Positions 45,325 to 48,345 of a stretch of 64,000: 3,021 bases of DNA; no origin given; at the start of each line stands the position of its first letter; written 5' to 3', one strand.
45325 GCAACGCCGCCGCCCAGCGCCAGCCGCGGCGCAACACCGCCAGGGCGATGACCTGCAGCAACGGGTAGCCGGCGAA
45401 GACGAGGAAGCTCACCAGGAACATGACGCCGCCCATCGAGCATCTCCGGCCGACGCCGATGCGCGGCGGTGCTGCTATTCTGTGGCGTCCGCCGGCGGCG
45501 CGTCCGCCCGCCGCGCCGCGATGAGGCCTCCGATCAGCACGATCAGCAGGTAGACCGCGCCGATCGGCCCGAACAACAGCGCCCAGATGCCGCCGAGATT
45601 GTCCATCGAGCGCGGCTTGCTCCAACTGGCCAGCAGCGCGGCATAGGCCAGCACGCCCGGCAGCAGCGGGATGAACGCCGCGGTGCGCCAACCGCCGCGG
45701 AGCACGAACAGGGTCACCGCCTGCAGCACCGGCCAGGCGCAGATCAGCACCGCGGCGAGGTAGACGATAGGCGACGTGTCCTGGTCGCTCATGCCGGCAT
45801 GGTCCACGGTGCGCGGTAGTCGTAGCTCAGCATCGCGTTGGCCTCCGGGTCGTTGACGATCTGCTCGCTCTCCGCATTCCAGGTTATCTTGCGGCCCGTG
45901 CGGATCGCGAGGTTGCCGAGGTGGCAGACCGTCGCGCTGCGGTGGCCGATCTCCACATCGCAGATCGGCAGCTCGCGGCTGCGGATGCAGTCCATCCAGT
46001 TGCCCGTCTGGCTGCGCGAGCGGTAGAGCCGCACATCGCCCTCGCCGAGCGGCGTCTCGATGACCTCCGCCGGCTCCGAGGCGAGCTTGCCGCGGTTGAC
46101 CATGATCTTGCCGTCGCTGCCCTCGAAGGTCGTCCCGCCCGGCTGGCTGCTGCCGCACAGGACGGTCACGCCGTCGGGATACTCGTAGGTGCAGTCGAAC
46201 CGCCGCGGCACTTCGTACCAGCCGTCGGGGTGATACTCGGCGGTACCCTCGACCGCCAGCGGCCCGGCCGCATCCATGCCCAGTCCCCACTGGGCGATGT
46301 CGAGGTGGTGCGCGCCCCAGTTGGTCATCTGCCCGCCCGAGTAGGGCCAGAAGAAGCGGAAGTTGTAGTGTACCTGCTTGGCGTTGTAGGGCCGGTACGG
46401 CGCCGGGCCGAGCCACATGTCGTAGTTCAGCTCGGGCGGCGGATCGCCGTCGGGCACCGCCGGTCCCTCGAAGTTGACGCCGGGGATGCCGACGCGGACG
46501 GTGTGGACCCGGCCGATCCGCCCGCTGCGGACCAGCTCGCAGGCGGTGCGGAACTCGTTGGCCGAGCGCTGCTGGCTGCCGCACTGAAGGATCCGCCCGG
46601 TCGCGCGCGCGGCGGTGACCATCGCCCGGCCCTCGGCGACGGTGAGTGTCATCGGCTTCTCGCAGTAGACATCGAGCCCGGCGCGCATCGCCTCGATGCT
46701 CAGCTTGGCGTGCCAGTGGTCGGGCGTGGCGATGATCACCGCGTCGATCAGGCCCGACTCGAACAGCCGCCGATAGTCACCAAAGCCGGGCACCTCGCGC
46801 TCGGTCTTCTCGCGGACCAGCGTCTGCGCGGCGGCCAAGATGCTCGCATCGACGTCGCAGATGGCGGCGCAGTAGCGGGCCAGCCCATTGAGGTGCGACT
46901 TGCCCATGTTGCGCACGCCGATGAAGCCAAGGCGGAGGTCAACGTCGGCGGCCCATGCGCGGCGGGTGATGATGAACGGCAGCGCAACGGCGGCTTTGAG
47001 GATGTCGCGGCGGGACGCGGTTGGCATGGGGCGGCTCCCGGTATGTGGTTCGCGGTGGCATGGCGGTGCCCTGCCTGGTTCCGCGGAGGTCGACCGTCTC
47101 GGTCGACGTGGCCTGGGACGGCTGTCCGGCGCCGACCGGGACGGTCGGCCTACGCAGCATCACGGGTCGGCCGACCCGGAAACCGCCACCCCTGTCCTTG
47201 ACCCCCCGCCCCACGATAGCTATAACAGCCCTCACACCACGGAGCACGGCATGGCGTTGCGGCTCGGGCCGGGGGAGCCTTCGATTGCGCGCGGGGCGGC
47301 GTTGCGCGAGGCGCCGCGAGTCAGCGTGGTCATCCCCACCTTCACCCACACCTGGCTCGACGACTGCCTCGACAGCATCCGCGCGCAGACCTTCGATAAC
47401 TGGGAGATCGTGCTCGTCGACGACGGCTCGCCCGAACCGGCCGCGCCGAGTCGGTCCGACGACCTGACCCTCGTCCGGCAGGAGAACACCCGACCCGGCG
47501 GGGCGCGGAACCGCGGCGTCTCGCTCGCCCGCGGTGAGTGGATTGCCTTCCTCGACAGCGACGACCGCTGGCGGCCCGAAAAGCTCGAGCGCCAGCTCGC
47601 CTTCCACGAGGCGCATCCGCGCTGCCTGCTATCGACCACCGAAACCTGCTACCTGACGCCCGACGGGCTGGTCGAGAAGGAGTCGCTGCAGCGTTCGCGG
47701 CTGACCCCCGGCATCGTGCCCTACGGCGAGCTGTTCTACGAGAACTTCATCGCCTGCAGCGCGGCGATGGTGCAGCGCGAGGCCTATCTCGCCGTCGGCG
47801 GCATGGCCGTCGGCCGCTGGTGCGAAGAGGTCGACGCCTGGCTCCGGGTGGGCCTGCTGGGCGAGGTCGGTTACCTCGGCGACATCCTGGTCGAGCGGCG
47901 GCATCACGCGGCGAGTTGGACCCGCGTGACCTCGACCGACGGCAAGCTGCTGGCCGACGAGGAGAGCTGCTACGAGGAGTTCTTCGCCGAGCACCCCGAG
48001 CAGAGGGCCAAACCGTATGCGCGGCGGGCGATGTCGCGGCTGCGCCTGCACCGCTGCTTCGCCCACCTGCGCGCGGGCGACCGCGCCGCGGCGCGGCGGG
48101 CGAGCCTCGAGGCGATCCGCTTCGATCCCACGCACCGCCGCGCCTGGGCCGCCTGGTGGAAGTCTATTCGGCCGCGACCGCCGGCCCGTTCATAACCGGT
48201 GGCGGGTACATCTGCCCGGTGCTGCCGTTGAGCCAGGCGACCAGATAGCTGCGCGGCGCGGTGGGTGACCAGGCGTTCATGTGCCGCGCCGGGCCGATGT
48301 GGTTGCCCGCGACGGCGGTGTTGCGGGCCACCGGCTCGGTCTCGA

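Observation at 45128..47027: Tat-exported Gfo/Idh/MocA oxidoreductase translationally coupled to two tandem paralogous 3-TM mini-proteins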

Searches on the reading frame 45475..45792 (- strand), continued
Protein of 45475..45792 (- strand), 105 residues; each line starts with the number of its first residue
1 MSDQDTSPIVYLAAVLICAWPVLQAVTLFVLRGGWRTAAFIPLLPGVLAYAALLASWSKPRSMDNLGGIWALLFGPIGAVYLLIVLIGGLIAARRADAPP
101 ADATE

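Call 93: search_protein_families(library=pfam, proteins=[L148:680-1747:+, L149:302-1357:+, L126:4463-5911:+, L126:8765-10135:+, L098:1174-1722:+, L152:1546-1989:+, L118:5338-5949:+, L118:6297-6590:+, L118:6641-7987:+, L118:4457-5479:+], max_evalue=0.001)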
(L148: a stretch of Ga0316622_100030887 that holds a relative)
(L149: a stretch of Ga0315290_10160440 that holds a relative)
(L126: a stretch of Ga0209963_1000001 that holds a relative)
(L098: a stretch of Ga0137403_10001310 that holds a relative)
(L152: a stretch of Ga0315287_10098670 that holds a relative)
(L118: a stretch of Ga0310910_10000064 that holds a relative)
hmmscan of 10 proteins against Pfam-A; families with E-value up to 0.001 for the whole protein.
L148:680-1747:+ (356 aa): 1 family
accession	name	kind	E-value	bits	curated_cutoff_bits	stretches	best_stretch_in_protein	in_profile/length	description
PF00072.30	Response_reg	-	1.7e-21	76.9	30.2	1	207-318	1-110/111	Response regulator receiver domain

L149:302-1357:+ (352 aa): 1 family
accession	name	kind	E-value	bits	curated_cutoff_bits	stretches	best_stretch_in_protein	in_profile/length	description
PF00072.30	Response_reg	-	4.1e-23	82.1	30.2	1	226-337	1-110/111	Response regulator receiver domain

L126:4463-5911:+ (483 aa): 8 families
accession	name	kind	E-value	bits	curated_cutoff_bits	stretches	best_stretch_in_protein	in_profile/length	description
PF00158.32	Sigma54_activat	-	6.3e-70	234.7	20.2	1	143-309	1-167/168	Sigma-54 interaction domain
PF14532.12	Sigma54_activ_2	-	2.6e-25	89.7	25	1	144-314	1-138/138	Sigma-54 interaction domain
PF00072.30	Response_reg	-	3.5e-25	88.8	30.2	1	9-118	1-110/111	Response regulator receiver domain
PF25601.1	AAA_lid_14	-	1.9e-18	66.5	27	1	315-384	1-71/87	AAA+ ATPase lid domain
PF02954.25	HTH_8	-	2.5e-13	50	22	1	434-472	2-40/42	Bacterial regulatory protein, Fis family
PF07728.20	AAA_5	-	4.3e-08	33.7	22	1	167-285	2-123/139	AAA domain (dynein-related subfamily)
PF07724.20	AAA_2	-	1.3e-05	25.7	27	1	166-288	5-128/166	AAA domain (Cdc48 subfamily)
PF13191.12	AAA_16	-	1.4e-05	26.1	32.6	1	142-260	1-121/167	AAA ATPase domain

L126:8765-10135:+ (457 aa): 10 families
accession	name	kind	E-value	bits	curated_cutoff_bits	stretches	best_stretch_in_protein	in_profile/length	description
PF00158.32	Sigma54_activat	-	3.1e-53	180.3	20.2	1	144-307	2-167/168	Sigma-54 interaction domain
PF00072.30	Response_reg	-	1.3e-29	103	30.2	1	6-114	1-107/111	Response regulator receiver domain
PF14532.12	Sigma54_activ_2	-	1.1e-26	94.2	25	1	145-312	2-138/138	Sigma-54 interaction domain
PF25601.1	AAA_lid_14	-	6.8e-24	83.9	27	1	314-392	2-77/87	AAA+ ATPase lid domain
PF02954.25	HTH_8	-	1.8e-10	40.8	22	1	414-453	2-41/42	Bacterial regulatory protein, Fis family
PF07728.20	AAA_5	-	4.1e-07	30.5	22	1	167-273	2-106/139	AAA domain (dynein-related subfamily)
PF07724.20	AAA_2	-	1e-06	29.3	27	1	165-282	4-125/166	AAA domain (Cdc48 subfamily)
PF13191.12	AAA_16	-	5.1e-06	27.5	32.6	1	143-255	2-118/167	AAA ATPase domain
PF01078.27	Mg_chelatase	-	6.7e-06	26.1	20.3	0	223-255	96-128/207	Magnesium chelatase, subunit ChlI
PF00004.35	AAA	-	5.7e-05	24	21.2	1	167-297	1-126/131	ATPase family associated with various cellular activities (AAA)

L098:1174-1722:+ (183 aa): 1 family
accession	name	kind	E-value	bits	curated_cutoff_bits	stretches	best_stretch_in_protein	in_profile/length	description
PF00072.30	Response_reg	-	5.6e-23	81.7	30.2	1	60-171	1-110/111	Response regulator receiver domain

L152:1546-1989:+ (148 aa): 1 family
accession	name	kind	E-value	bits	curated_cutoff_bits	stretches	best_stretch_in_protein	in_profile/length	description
PF00072.30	Response_reg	-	2.6e-28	98.9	30.2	1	21-132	1-110/111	Response regulator receiver domain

L118:5338-5949:+ (204 aa): 4 families
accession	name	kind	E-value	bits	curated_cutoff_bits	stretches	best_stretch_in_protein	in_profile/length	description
PF07883.17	Cupin_2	-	2e-11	43.8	27.2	1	100-171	2-68/70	Cupin domain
PF00190.28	Cupin_1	-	1e-07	32.1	22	1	100-180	37-121/151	Cupin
PF02311.25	AraC_binding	-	0.00038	20.6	21.1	1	104-158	11-61/135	AraC-like ligand binding domain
PF12973.13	Cupin_7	-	0.0008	19.6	27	0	97-165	34-94/105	ChrR Cupin-like domain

L118:6297-6590:+ (98 aa): 0 families

L118:6641-7987:+ (449 aa): 1 family
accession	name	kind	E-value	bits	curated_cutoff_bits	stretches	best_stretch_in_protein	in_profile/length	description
PF00202.27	Aminotran_3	-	6.3e-57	193.5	30.5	1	60-398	5-358/403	Aminotransferase class-III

L118:4457-5479:+ (341 aa): 0 families

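Call 97: search_protein_families(library=padloc, proteins=[window:45475-45792:-, P0024, P0017, P0070, P0009], max_evalue=0.1)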
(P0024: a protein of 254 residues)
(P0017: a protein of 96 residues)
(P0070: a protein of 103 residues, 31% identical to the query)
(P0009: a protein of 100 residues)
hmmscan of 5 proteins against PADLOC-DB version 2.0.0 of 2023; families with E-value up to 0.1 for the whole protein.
window:45475-45792:- (105 aa): 0 families

P0024 (254 aa): 0 families

P0017 (96 aa): 0 families

P0070 (103 aa): 0 families

P0009 (100 aa): 0 families

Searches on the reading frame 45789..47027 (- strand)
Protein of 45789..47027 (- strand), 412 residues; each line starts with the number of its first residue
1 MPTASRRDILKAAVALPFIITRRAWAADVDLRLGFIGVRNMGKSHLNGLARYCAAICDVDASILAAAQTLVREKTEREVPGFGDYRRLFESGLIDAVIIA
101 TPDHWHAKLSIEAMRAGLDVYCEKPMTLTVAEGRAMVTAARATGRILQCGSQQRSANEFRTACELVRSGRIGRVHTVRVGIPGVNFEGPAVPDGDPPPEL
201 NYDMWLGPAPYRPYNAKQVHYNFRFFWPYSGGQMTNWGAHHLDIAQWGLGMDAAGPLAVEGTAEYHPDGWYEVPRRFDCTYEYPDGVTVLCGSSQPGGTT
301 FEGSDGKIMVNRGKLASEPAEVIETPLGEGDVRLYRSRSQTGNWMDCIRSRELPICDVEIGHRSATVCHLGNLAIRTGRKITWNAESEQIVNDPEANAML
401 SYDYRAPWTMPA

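Call 8: search_protein_families(library=ncbifam, proteins=[window:45789-47027:-], max_evalue=1)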
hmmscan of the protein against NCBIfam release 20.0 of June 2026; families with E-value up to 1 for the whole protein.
window:45789-47027:- (412 aa): 9 families
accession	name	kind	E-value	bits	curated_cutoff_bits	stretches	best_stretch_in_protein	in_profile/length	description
NF058561.1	BT_2158_fam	equivalog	1.7e-37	129.2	750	1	31-261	36-265/487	glycoside 3-dehydrogenase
TIGR04380.1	myo_inos_iolG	equivalog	1.3e-22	80.2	355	1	31-179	2-150/330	inositol 2-dehydrogenase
NF040723.1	UDP-GlcNAcDh_Arch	equivalog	6.5e-18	65.3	450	1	31-178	1-145/302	UDP-N-acetylglucosamine 3-dehydrogenase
NF052479.1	LevoglcsnDh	equivalog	2.1e-14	53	650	1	32-178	5-158/386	levoglucosan dehydrogenase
NF041392.1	XylDh_Gfo6_Halo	equivalog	7.8e-13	47.9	350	2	91-177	80-166/350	D-xylose 1-dehydrogenase Gfo6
NF008607.0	PRK11579.1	subfamily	5.7e-12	45.3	330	1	76-176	47-147/346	oxidoreductase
NF052679.1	InsChiInosDhIolG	equivalog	1.6e-11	43.9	540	1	30-177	2-151/343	bifunctional inositol 2-dehydrogenase/D-chiro-inositol 1-dehydrogenase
NF058563.1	BT_2159_fam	equivalog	1.8e-07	30.5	650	1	32-219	2-195/350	disaccharide 3-dehydrogenase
NF007574.0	PRK10206.1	equivalog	3.5e-06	26.3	352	1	89-177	61-149/345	oxidoreductase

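Call 9: search_protein_families(library=pfam, proteins=[window:45789-47027:-], max_evalue=1)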
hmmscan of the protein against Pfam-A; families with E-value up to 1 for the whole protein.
window:45789-47027:- (412 aa): 5 families
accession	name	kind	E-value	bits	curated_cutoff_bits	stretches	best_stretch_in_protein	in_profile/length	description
PF19051.5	GFO_IDH_MocA_C2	-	5.1e-37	128.2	23.3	1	197-409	49-253/254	Oxidoreductase family, C-terminal alpha/beta domain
PF01408.29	GFO_IDH_MocA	-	1.4e-18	68.2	24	1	32-150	2-119/120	Oxidoreductase family, NAD-binding Rossmann fold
PF22725.1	GFO_IDH_MocA_C3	-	4.3e-09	36.9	27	2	219-294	31-103/124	GFO/IDH/MocA C-terminal domain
PF02894.22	GFO_IDH_MocA_C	-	0.0085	16.3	22.9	1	223-381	32-216/218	Oxidoreductase family, C-terminal alpha/beta domain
PF04422.18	FrhB_FdhB_N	-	0.19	12.3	22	1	87-108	27-50/78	Coenzyme F420 hydrogenase/dehydrogenase, beta subunit N-term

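Call 39: find_related_loci(query=window:45789-47027:-, collection=genome_contigs, flank=5000)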
Query window:45789-47027:- (412 aa) in genome_contigs; peptide patterns used: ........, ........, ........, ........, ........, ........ (x = any residue, [..] = any of these).
599 stretches matched a pattern (row limit reached: there are more); 599 encode a relative of the query (tblastn E <= 1e-3); the best 80 are kept; 80 distinct loci.
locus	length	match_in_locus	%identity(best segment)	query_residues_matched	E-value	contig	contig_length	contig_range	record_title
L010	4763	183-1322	61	31-410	1e-164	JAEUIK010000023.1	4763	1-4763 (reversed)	MAG: Planctomycetaceae bacterium isolate new MAG-41 k141_4432425, whole genome shotgun sequence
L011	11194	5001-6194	57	15-410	1e-157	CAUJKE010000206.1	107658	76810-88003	MAG: Planctomycetota bacterium isolate KLAP142 genome assembly, contig: KLAP142_188942, whole genome shotgun sequence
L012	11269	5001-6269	57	3-412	6e-155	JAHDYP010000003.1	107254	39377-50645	MAG: Verrucomicrobia bacterium isolate VER2 NODE_578_length_107254_cov_6.151139, whole genome shotgun sequence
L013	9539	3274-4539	55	2-408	2e-154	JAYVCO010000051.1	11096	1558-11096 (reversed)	MAG: Planctomycetia bacterium isolate GL32_Down_metabinner_12 GL32_Down_metabinner_12_50, whole genome shotgun sequence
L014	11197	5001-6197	57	17-410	3e-152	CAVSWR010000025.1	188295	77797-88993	MAG: uncultured Planctomycetia bacterium isolate MFD05684.bin.2.95 genome assembly, contig: contig_9104, whole genome sh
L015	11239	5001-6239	57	5-410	2e-151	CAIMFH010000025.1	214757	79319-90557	MAG: uncultured Schlesneria sp. isolate Umea_bin-10000 genome assembly, contig: bin-10000:025/204, whole genome shotgun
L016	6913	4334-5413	61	54-410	4e-147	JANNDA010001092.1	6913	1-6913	MAG: Planctomyces sp. isolate OTE_78_metabat_10 OTE_78_k141_280988, whole genome shotgun sequence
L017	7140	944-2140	56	17-410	3e-146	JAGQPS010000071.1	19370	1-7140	MAG: Planctomycetales bacterium isolate HKST-UBA46 NODE_71_length_19370_cov_7.069092, whole genome shotgun sequence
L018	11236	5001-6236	53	3-410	6e-146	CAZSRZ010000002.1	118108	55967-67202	MAG TPA_asm: uncultured bacterium isolate SRP287453_co1_319 genome assembly, contig: NODE_157_length_118108_cov_7.015137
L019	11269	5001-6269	55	1-410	7e-145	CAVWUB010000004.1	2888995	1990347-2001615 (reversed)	MAG: uncultured Planctomycetaceae bacterium isolate MFD03066.bin.1.8 genome assembly, contig: contig_6476, whole genome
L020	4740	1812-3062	54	5-408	7e-146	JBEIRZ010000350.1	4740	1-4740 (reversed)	MAG: Planctomycetaceae bacterium isolate Sample-107-S80-bin-172 Sample_107_S80-bin_172-k141_2944828, whole genome shotgu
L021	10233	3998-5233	55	5-410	4e-142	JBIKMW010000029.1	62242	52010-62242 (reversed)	MAG: Planctomycetales bacterium isolate ME2014-09-11_3300037507_group5_bin70 Rohwer_bin1764_scaffold_191_c1, whole genom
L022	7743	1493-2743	56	5-410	9e-142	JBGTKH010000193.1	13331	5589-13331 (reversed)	MAG: Pirellulaceae bacterium isolate JTS-RE308 k141_7398719, whole genome shotgun sequence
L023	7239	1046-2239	54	17-408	7e-138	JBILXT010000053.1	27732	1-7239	MAG: Planctomycetaceae bacterium isolate ME2018-11-08GD_3300034116_group8_bin32 Rohwer_bin1758_scaffold_642_c1, whole ge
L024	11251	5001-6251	52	3-410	2e-137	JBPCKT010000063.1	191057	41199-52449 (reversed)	MAG: Pirellulaceae bacterium isolate TH_ant_mag_59 S1Ck127_9357158_flag_1_multi_24.0000_len_191057, whole genome shotgun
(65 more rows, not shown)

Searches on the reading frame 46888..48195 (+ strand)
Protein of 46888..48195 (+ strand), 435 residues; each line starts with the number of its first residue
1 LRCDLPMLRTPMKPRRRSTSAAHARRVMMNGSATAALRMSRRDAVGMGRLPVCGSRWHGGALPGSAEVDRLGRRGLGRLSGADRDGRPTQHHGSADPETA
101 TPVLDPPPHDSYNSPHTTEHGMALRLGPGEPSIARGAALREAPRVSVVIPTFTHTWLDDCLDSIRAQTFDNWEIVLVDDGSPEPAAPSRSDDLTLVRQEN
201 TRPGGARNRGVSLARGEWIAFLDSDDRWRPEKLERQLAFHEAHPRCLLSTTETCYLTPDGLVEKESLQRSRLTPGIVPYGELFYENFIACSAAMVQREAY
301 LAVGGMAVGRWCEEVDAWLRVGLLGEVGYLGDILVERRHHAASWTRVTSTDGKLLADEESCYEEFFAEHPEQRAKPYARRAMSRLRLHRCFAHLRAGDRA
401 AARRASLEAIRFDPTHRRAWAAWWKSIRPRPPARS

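Call 48: search_protein_families(library=pfam, proteins=[window:46888-48195:+], max_evalue=0.001)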
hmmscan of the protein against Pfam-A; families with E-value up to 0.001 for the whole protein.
window:46888-48195:+ (435 aa): 3 families
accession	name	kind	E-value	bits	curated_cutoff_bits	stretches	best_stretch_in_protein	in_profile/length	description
PF00535.33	Glycos_transf_2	-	2.1e-26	93.3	23.3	1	146-247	1-111/168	Glycosyl transferase family 2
PF10111.15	Glyco_tranf_2_2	-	1.9e-09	37.9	27.3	1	146-238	1-104/276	Glycosyltransferase like family 2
PF13641.12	Glyco_tranf_2_3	-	3.8e-05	24.2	27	1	143-240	1-111/230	Glycosyltransferase like family 2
